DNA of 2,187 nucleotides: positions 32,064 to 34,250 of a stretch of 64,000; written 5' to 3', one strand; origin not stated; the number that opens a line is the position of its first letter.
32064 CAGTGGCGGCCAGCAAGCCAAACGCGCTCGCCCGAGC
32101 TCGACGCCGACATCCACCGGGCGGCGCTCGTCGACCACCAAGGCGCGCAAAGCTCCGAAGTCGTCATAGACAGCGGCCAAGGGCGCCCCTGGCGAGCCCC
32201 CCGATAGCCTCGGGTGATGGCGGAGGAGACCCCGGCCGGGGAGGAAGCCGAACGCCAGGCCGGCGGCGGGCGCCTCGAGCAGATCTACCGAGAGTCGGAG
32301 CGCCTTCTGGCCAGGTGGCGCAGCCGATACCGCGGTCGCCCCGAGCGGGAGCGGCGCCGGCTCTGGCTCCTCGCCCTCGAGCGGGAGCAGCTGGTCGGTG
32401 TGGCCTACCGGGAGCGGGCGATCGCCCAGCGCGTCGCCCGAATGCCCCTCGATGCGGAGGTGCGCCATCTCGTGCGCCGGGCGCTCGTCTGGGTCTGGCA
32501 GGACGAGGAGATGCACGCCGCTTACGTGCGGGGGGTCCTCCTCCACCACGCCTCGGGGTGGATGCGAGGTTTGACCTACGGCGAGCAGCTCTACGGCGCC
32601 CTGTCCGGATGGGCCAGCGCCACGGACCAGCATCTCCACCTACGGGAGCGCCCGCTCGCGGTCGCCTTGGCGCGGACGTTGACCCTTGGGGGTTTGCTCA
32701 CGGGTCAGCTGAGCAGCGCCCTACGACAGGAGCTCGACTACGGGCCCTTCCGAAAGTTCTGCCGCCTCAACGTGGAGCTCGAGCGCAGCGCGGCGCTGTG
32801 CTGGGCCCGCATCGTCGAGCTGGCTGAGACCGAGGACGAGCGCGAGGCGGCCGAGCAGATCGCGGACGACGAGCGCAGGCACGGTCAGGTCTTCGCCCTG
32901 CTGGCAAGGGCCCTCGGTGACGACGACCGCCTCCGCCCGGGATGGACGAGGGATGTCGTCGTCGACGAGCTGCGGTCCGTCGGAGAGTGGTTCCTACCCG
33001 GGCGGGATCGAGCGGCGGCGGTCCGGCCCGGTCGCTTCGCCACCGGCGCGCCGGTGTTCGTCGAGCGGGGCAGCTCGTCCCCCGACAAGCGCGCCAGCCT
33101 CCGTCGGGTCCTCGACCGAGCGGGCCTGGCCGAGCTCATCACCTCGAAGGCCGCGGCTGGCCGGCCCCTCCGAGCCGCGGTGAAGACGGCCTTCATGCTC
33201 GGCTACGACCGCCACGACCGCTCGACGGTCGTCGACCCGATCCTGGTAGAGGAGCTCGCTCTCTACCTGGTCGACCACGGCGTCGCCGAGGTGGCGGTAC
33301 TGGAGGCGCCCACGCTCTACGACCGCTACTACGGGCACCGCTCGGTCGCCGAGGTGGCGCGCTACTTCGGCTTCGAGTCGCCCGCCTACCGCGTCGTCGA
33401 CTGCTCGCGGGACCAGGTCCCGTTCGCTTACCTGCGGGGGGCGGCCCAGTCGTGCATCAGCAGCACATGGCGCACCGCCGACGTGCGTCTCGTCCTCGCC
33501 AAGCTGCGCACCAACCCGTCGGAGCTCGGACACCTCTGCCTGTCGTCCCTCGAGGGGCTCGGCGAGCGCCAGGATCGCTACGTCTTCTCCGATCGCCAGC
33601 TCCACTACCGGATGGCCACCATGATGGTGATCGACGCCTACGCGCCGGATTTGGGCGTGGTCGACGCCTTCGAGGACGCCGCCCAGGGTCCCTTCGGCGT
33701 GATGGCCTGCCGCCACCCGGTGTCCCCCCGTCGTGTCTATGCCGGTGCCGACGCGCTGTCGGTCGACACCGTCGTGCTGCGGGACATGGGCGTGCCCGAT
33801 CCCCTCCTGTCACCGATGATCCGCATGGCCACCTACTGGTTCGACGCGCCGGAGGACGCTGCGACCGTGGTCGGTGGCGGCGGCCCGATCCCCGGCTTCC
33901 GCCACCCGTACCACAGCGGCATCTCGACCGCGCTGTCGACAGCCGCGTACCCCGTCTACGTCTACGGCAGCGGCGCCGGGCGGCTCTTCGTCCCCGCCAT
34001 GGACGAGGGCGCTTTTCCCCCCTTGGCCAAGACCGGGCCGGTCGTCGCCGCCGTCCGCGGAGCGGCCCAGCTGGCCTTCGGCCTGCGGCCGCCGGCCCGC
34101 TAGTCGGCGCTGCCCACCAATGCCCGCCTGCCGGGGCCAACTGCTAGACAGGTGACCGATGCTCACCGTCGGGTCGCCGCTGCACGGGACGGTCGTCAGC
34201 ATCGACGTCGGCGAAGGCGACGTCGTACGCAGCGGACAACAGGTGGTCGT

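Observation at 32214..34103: Ferritin-like diiron domain fused to a DUF362 domain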

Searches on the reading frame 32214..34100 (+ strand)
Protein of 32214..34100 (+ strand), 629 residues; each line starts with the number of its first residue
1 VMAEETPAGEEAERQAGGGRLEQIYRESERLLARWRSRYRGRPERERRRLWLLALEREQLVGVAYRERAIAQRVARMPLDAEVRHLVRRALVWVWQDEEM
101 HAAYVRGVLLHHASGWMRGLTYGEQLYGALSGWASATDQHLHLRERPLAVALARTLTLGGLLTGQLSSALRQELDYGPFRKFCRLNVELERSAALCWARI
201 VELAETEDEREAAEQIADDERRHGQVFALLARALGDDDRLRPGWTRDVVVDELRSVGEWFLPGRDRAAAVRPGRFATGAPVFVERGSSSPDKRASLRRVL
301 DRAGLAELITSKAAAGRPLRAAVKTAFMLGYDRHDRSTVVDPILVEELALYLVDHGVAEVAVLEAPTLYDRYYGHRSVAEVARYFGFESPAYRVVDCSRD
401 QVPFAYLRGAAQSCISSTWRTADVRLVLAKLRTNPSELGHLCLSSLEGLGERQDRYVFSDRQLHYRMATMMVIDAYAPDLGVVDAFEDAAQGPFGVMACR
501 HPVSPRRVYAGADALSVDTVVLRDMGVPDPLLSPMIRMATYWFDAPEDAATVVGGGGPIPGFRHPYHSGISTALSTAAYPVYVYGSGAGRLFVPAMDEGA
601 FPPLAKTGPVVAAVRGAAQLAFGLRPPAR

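Call 3: search_protein_families(library=pfam, proteins=[window:32214-34100:+], max_evalue=1)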
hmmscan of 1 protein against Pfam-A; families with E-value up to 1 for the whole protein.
window:32214-34100:+ (629 aa): 2 families
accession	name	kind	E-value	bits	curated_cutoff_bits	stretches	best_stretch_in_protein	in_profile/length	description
PF04015.17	DUF362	-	8.7e-07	29.6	24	1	323-522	3-199/200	Domain of unknown function (DUF362)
PF02915.23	Rubrerythrin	-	0.15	12.9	22.8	0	202-230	108-136/137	Rubrerythrin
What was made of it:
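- On Ferritin-like dimetal-carboxylate superfamily: The window protein scores only 12.9 bits for Rubrerythrin against a cut-off of 22.8 (call 3).
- On DUF362 (PF04015): The match is contiguous with no insertion (call 3).
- Checked: Pfam DUF362 (PF04015) matches residues 323-522 at 29.6 bits against a gathering score of 24, covering profile positions 3-199 of 200 (call 3).
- For the window protein itself the ferritin-like HMM hits are below threshold (call 3).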

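Call 4: search_protein_families(library=ncbifam, proteins=[window:32214-34100:+], max_evalue=1)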
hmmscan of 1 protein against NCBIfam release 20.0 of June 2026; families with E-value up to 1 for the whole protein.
window:32214-34100:+ (629 aa): 0 families
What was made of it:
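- Tried and rejected: NCBIfam: no model matches the protein (call 4).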

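Call 5: search_solved_structures(query=window:32214-34100:+, max_evalue=10, show_alignments=2)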
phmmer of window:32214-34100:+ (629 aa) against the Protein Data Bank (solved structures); distinct sequences matched with E-value up to 10: 8.
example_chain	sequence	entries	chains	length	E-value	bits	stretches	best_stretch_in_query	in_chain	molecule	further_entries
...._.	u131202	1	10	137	0.016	16.7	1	179-232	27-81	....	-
2ib0_A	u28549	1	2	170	0.026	16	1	106-214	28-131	CONSERVED HYPOTHETICAL ALANINE RICH PROTEIN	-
3lqy_A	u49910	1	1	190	0.2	13.1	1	258-333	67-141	putative isochorismatase hydrolase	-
8jfo_B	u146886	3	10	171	0.22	13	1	415-476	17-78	AcrIIA15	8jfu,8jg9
2zqy_A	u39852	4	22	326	0.24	12.8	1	463-528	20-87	L-lactate dehydrogenase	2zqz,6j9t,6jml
1llc_A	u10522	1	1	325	0.26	12.7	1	464-527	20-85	L-LACTATE DEHYDROGENASE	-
8jfr_B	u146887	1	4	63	0.42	12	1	413-454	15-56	AcrIIA15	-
6j9s_A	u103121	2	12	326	0.43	12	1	463-528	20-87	L-lactate dehydrogenase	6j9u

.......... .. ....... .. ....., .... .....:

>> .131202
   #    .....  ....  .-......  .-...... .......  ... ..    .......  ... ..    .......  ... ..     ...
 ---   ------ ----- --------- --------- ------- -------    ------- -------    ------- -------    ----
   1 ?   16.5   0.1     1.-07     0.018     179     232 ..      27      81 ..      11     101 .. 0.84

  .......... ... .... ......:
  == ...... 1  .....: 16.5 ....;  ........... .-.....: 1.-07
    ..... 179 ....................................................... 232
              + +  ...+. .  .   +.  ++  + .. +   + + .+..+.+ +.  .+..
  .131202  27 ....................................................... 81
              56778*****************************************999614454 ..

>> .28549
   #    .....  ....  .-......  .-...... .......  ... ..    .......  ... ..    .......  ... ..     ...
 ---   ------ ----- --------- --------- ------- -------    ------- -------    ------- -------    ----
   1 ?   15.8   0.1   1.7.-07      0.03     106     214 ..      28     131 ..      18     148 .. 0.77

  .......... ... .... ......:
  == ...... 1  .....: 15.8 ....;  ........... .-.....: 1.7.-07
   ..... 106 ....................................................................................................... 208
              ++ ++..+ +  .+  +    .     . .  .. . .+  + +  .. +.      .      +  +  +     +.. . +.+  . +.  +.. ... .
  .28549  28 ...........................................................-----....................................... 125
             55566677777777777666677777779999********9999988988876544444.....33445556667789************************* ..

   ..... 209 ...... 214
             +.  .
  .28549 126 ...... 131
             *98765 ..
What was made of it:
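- Checked: For this protein alone the ferritin-like half is below threshold: Rubrerythrin scores 12.9 bits against a cut-off of 22.8 (call 3), and the PDB sequence hits EncC and Rv2844 have E 0.016-0.026 (call 5).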

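Call 6: find_homologous_proteins(query=window:32214-34100:+, max_evalue=0.001)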
Query window:32214-34100:+ (629 aa): 169 proteins with E <= 0.001 among 8000 candidates; the best 120 are listed.
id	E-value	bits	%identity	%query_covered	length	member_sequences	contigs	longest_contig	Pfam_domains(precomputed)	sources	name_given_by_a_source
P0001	0.0e+0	1401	100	100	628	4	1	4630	PF04015.18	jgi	jgi:hypothetical protein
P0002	0.0e+0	1261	89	100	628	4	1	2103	PF04015.18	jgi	jgi:hypothetical protein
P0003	0.0e+0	1201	85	99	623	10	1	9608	PF04015.18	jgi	jgi:hypothetical protein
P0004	0.0e+0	1147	82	98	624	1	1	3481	PF04015.18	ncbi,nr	ncbi:MAG TPA: DUF362 domain-containing protein, partial [Acidimicrobiales bacterium]|nr:DUF362 domai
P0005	0.0e+0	1030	89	81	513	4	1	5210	PF04015.18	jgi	jgi:hypothetical protein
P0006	3.1e-258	876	64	97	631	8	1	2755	PF04015.18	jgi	-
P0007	4.5e-254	863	63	96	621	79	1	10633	PF04015.18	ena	-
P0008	2.3e-253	860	62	97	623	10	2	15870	PF04015.18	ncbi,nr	ncbi:MAG: DUF362 domain-containing protein [Actinomycetota bacterium]|nr:DUF362 domain-containing pr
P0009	3.5e-252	856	63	96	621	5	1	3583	PF04015.18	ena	-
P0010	2.6e-250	850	63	96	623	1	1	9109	PF04015.18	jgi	jgi:Domain of unknown function (DUF362)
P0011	5.6e-250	849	63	96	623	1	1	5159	PF04015.18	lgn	-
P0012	1.1e-249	848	62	98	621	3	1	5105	PF04015.18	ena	-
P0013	1.3e-249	848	63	96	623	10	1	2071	PF04015.18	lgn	-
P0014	3.8e-226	770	60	98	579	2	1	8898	PF04015.18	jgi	jgi:hypothetical protein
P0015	3.0e-175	602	50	95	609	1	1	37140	PF04015.18,PF13668.13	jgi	jgi:uncharacterized protein (DUF362 family)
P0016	1.3e-173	597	51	93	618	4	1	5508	PF04015.18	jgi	jgi:Domain of unknown function (DUF362)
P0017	9.5e-172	591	50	95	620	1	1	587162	PF04015.18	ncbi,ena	-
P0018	1.1e-171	590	50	96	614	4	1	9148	PF04015.18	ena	-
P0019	2.4e-171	589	50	95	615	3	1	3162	PF04015.18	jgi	-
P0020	3.9e-171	589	49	95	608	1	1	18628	PF04015.18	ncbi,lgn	ncbi:MAG TPA: DUF362 domain-containing protein [Acidimicrobiia bacterium]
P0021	5.5e-171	588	50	96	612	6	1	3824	PF04015.18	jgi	jgi:uncharacterized protein (DUF362 family)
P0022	1.6e-170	587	49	96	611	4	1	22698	PF04015.18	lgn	-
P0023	1.9e-170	586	50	96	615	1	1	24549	PF04015.18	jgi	jgi:uncharacterized protein (DUF362 family)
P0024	5.0e-170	585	49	97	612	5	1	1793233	PF04015.18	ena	-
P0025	5.5e-170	585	49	96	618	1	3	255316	PF04015.18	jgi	jgi:Domain of unknown function (DUF362)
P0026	1.8e-169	583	49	96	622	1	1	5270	PF04015.18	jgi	jgi:uncharacterized protein (DUF362 family)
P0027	3.0e-169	582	49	96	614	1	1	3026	PF04015.18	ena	-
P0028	1.4e-168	580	49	97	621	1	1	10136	PF04015.18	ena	-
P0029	3.8e-168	579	49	95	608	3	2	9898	PF04015.18,PF13668.13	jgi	jgi:uncharacterized protein (DUF362 family)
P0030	4.5e-168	578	49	98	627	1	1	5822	PF04015.18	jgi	jgi:uncharacterized protein (DUF362 family)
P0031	7.0e-168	578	49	95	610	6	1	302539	PF04015.18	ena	-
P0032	7.1e-168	578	48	95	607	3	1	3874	PF04015.18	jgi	jgi:uncharacterized protein (DUF362 family)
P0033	9.7e-168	577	46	96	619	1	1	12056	PF04015.18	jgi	jgi:hypothetical protein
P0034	1.2e-167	577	48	100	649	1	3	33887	PF04015.18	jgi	jgi:uncharacterized protein (DUF362 family)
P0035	4.0e-167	575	50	96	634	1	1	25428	PF04015.18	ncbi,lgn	-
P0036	1.4e-165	570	46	96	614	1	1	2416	PF04015.18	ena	-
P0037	2.0e-165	570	49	97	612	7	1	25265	PF04015.18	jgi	-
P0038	2.3e-165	570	47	96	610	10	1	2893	PF04015.18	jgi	jgi:uncharacterized protein (DUF362 family)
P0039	3.5e-165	569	47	93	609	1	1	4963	PF04015.18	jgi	jgi:uncharacterized protein (DUF362 family)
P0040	3.7e-165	569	46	96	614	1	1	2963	PF04015.18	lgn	-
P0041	2.0e-164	566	49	95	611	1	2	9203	PF04015.18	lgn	-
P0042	2.0e-164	566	49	95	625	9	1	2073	PF04015.18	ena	-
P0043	3.0e-164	566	48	96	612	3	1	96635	PF04015.18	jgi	jgi:uncharacterized protein (DUF362 family)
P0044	4.0e-164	565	48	96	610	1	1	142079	PF04015.18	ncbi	-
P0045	7.6e-164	565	49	95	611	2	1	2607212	PF04015.18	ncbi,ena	-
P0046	2.4e-163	563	49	95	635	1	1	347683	PF04015.18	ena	-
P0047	3.3e-163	562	48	96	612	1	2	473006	PF04015.18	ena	-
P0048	8.2e-163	561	49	96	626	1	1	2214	PF04015.18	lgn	-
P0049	8.2e-163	561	45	96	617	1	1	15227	PF04015.18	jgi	jgi:uncharacterized protein (DUF362 family)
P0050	8.5e-163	561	49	97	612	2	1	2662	PF04015.18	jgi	jgi:Domain of unknown function (DUF362)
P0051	9.9e-163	561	48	96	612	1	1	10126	PF04015.18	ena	-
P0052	1.1e-162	561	48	96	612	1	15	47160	PF04015.18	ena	-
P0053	1.1e-162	561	48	96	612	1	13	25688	PF04015.18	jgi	-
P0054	1.1e-162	561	47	96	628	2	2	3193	PF04015.18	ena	-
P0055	1.4e-162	560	48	96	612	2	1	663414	PF04015.18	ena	-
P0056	1.4e-162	560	48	96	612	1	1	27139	PF04015.18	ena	-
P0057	1.4e-162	560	48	96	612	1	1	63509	PF04015.18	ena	-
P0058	4.4e-162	559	48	96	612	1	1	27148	PF04015.18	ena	-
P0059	4.5e-162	559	48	97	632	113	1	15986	PF04015.18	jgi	jgi:hypothetical protein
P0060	1.1e-161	557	48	96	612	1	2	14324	PF04015.18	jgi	-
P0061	1.9e-161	557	49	95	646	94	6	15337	PF04015.18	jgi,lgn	jgi:hypothetical protein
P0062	2.0e-161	557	47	97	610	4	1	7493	PF04015.18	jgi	jgi:uncharacterized protein (DUF362 family)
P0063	2.6e-161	556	46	96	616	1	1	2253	PF04015.18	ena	-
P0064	3.5e-161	556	48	96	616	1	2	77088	PF04015.18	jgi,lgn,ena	-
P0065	6.1e-161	555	48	93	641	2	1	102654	PF04015.18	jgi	jgi:uncharacterized protein (DUF362 family)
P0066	7.9e-161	555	48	96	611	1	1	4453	PF04015.18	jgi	jgi:uncharacterized protein (DUF362 family)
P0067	1.4e-160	554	47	96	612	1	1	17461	PF04015.18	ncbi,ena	-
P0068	2.5e-160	553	50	94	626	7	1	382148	PF04015.18,PF13668.13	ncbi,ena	-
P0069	3.5e-160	552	49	92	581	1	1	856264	PF04015.18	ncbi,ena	-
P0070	1.4e-159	550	47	95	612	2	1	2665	PF04015.18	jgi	jgi:uncharacterized protein (DUF362 family)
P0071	2.1e-159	550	47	96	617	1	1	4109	PF04015.18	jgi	jgi:Domain of unknown function (DUF362)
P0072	2.2e-159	550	46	97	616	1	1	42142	PF04015.18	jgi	jgi:hypothetical protein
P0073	3.0e-159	549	46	95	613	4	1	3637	PF04015.18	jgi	jgi:hypothetical protein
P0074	6.1e-159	548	45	97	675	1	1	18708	PF04015.18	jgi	-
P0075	8.7e-159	548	45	96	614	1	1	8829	PF04015.18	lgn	-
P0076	1.7e-158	547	45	96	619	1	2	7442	PF04015.18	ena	-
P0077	1.8e-158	547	47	96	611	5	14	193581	PF04015.18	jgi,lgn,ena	jgi:uncharacterized protein (DUF362 family)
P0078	1.9e-158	547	48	97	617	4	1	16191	PF04015.18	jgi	jgi:hypothetical protein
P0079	5.8e-158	545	47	97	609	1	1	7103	PF04015.18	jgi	jgi:uncharacterized protein (DUF362 family)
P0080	8.6e-158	545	48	97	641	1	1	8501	PF04015.18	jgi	jgi:hypothetical protein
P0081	1.3e-157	544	45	96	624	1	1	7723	PF04015.18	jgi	jgi:uncharacterized protein (DUF362 family)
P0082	1.4e-157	544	46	96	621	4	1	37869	PF04015.18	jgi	jgi:uncharacterized protein (DUF362 family)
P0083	1.7e-157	544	46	96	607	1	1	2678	PF04015.18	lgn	-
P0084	9.0e-157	541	47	96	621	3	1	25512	PF04015.18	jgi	jgi:hypothetical protein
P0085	9.9e-157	541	47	95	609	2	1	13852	PF04015.18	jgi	jgi:uncharacterized protein (DUF362 family)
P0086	1.1e-156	541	47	96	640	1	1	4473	PF04015.18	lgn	-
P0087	1.2e-156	541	48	95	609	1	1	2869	PF04015.18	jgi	jgi:hypothetical protein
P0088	1.7e-156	540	47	96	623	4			PF04015.18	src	-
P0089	8.3e-156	538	49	95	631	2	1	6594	PF04015.18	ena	-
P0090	9.2e-156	538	46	97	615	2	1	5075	PF04015.18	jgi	jgi:uncharacterized protein (DUF362 family)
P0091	9.5e-156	538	47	100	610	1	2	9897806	PF04015.18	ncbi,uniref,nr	ncbi:hypothetical protein GCM10010168_18070 [Actinoplanes ianthinogenes]|uniref:DUF362 domain-contai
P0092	1.1e-155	538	47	97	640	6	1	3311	PF04015.18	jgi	jgi:uncharacterized protein (DUF362 family)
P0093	1.3e-155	537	46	96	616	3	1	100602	PF04015.18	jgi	jgi:uncharacterized protein (DUF362 family)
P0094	1.4e-155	537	48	98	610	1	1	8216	PF04015.18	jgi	jgi:uncharacterized protein (DUF362 family)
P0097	6.4e-155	535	46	96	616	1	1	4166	PF04015.18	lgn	-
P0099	2.0e-154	533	45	95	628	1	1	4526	PF04015.18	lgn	-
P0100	6.2e-154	532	47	95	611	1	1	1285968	PF04015.18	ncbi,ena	-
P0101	6.2e-154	532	45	90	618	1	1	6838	PF04015.18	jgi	jgi:uncharacterized protein (DUF362 family)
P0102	8.9e-154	531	42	96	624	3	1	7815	PF04015.18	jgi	jgi:uncharacterized protein (DUF362 family)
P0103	1.3e-153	531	49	89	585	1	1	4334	PF04015.18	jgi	jgi:uncharacterized protein (DUF362 family)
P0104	2.0e-153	530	46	96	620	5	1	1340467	PF04015.18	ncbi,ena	-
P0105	2.5e-153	530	46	94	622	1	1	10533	PF04015.18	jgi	jgi:uncharacterized protein (DUF362 family)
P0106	2.8e-153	530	43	94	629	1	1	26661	PF04015.18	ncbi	-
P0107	5.5e-153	529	48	97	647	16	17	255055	PF04015.18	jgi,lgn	jgi:uncharacterized protein (DUF362 family)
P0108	7.3e-153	528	46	98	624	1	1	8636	PF04015.18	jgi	-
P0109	1.1e-152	528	45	96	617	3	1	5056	PF04015.18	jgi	jgi:uncharacterized protein (DUF362 family)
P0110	1.3e-152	527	47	95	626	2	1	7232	PF04015.18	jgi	jgi:uncharacterized protein (DUF362 family)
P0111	1.9e-152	527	47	96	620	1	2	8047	PF04015.18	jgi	jgi:uncharacterized protein (DUF362 family)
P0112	3.5e-152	526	49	89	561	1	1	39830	PF04015.18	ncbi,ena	-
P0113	1.0e-151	524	45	99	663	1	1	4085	PF04015.18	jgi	jgi:uncharacterized protein (DUF362 family)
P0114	2.3e-151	523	47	98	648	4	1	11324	PF04015.18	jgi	jgi:hypothetical protein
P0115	2.7e-151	523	47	95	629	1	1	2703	PF04015.18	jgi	jgi:hypothetical protein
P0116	8.8e-151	521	46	94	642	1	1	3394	PF04015.18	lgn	-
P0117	1.1e-150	521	45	100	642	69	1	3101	PF04015.18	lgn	-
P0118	1.1e-150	521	44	96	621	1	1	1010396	PF04015.18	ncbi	-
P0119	4.6e-150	519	45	100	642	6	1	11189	PF04015.18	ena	-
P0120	1.0e-149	518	46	95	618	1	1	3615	PF04015.18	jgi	jgi:uncharacterized protein (DUF362 family)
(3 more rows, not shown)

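Call 10: search_protein_families(library=pfam, alignment_id=A1, max_evalue=0.1)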
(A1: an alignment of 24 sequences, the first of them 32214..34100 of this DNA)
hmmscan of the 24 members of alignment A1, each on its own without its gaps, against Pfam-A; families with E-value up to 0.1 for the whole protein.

A. member 1, window:32214-34100:+ (629 aa): 1 family
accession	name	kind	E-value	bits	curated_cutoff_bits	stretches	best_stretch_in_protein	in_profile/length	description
PF04015.17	DUF362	-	8.7e-07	29.6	24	1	323-522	3-199/200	Domain of unknown function (DUF362)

B. families by the number of members that match (of 24 scanned): 6 families
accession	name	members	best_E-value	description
PF04015.17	DUF362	24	1.5e-17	Domain of unknown function (DUF362)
PF13668.12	Ferritin_2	9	8.7e-06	Ferritin-like domain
PF02915.23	Rubrerythrin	4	0.0013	Rubrerythrin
PF05067.18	Mn_catalase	1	0.023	Manganese containing catalase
PF09269.16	DUF1967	1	0.096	Domain of unknown function (DUF1967)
PF04545.22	Sigma70_r4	1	0.098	Sigma-70, region 4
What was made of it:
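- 33180..33779 (+): Pfam DUF362 (PF04015) match, residues 323-522. 29.6 bits against a gathering score of 24 (call 3); 24 of 24 homologues match, best E 1.5e-17 (call 10).
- On DUF362 (PF04015): 29.6 bits against 24, residues 323-522, profile positions 3-199 of 200 (call 3); 24 of 24 homologues match (call 10).
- On Alternative oxidase (AOX/PTOX): There is no Pfam AOX hit (calls 3, 10).
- Closest known: DUF362. Same: There is a full-length HMM match above the gathering score in every family member (calls 3, 10).
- Checked: At family level it is supported: Ferritin_2 (PF13668) matches 9 of 24 homologues (best E 8.7e-6) and Rubrerythrin matches 4 of 24 (call 10).
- The closest sequence families are Ferritin_2 and Rubrerythrin (call 10).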

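Call 16: find_encoding_contigs(protein=P0091, flank=10000, max_places=2)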
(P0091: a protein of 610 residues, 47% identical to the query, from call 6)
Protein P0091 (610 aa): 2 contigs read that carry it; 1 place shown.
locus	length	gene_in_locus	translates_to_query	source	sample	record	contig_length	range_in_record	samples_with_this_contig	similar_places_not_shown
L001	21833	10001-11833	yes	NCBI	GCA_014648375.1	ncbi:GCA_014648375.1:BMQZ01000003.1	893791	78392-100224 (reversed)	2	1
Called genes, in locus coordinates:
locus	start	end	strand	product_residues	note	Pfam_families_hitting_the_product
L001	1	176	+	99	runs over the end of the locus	-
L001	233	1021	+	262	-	PF00135:COesterase, PF02129:Peptidase_S15, PF20434:BD-FAE, PF12146:Hydrolase_4 (faint), PF07859:Abhydrolase_3, PF12697:Abhydrolase_6 (weak), PF00326:Peptidase_S9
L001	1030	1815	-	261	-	-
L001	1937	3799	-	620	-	PF02055:Glyco_hydro_30, PF02057:Glyco_hydro_59 (weak), PF17189:Glyco_hydro_30C, PF00652:Ricin_B_lectin, PF14200:RicinB_lectin_2 (weak)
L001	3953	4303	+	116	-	-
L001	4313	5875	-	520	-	PF05448:AXE1 (faint), PF01738:DLH (faint), PF02129:Peptidase_S15, PF00561:Abhydrolase_1 (faint), PF12740:PETase (faint), PF00326:Peptidase_S9, PF12146:Hydrolase_4 (weak), PF08530:PepX_C (weak), +1 more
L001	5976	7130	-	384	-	PF00108:Thiolase_N, PF02803:Thiolase_C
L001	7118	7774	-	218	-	PF01144:CoA_trans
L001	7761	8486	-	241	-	PF01144:CoA_trans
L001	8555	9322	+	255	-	PF09339:HTH_IclR, PF01978:TrmB (weak), PF01614:IclR_C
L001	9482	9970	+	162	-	PF14200:RicinB_lectin_2 (weak), PF00652:Ricin_B_lectin, PF14200:RicinB_lectin_2 (weak)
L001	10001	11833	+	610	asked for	PF04015:DUF362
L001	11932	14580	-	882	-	-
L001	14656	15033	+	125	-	-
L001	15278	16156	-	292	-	PF00561:Abhydrolase_1, PF12697:Abhydrolase_6, PF12146:Hydrolase_4 (weak)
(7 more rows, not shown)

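Call 17: find_encoding_contigs(protein=P0045, flank=10000, max_places=2)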
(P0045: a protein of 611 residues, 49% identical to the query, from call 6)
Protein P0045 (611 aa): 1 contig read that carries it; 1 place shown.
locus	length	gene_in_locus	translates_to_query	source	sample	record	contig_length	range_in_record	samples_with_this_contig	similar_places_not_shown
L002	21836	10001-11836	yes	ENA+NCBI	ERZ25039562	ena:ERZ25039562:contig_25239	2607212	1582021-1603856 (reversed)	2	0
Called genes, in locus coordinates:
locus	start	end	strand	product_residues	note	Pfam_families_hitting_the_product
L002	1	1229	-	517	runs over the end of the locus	PF00990:GGDEF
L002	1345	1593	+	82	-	-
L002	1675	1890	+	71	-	-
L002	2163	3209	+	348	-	-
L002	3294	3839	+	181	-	PF13875:DUF4202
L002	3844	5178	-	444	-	PF13458:Peripla_BP_6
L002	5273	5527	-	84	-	-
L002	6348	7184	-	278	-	PF01882:DUF58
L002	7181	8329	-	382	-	PF20030:bpMoxR, PF07726:AAA_3, PF07728:AAA_5, PF17863:AAA_lid_2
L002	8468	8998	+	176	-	PF00156:Pribosyltran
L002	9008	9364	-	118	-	PF03640:Lipoprotein_15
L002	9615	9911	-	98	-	PF01910:Thiamine_BP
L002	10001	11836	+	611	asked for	PF04015:DUF362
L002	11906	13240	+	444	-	PF00890:FAD_binding_2, PF01134:GIDA (weak), PF01262:AlaDh_PNT_C (weak), PF01266:DAO, PF03486:HI0933_like (weak), PF12831:FAD_oxidored, PF13450:NAD_binding_8, PF01593:Amino_oxidase, +2 more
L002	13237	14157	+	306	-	PF04542:Sigma70_r2, PF08281:Sigma70_r4_2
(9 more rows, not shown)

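Call 19: find_encoding_contigs(protein=P0024, flank=10000, max_places=2)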
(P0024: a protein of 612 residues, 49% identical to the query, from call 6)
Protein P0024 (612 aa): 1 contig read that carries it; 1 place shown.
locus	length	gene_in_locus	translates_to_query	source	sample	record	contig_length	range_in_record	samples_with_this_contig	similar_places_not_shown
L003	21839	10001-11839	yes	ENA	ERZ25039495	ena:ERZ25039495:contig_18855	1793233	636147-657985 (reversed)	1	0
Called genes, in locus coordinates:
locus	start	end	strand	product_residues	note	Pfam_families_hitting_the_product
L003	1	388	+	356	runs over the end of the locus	PF01443:Viral_helicase1 (faint), PF13538:UvrD_C_2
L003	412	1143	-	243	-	-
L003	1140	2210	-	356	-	PF00176:SNF2-rel_dom, PF00271:Helicase_C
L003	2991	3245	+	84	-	-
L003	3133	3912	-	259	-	-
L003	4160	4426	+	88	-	-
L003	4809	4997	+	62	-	-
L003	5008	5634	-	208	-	-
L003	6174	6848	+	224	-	PF00528:BPD_transp_1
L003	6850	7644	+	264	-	PF00528:BPD_transp_1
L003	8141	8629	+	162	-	PF04069:OpuAC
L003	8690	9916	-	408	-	-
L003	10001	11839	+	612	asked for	PF04015:DUF362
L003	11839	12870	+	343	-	PF13489:Methyltransf_23, PF01209:Ubie_methyltran (weak), PF05175:MTS (weak), PF13847:Methyltransf_31, PF08241:Methyltransf_11, PF08242:Methyltransf_12, PF13649:Methyltransf_25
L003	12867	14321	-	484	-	PF13458:Peripla_BP_6, PF07366:SnoaL (weak), PF12680:SnoaL_2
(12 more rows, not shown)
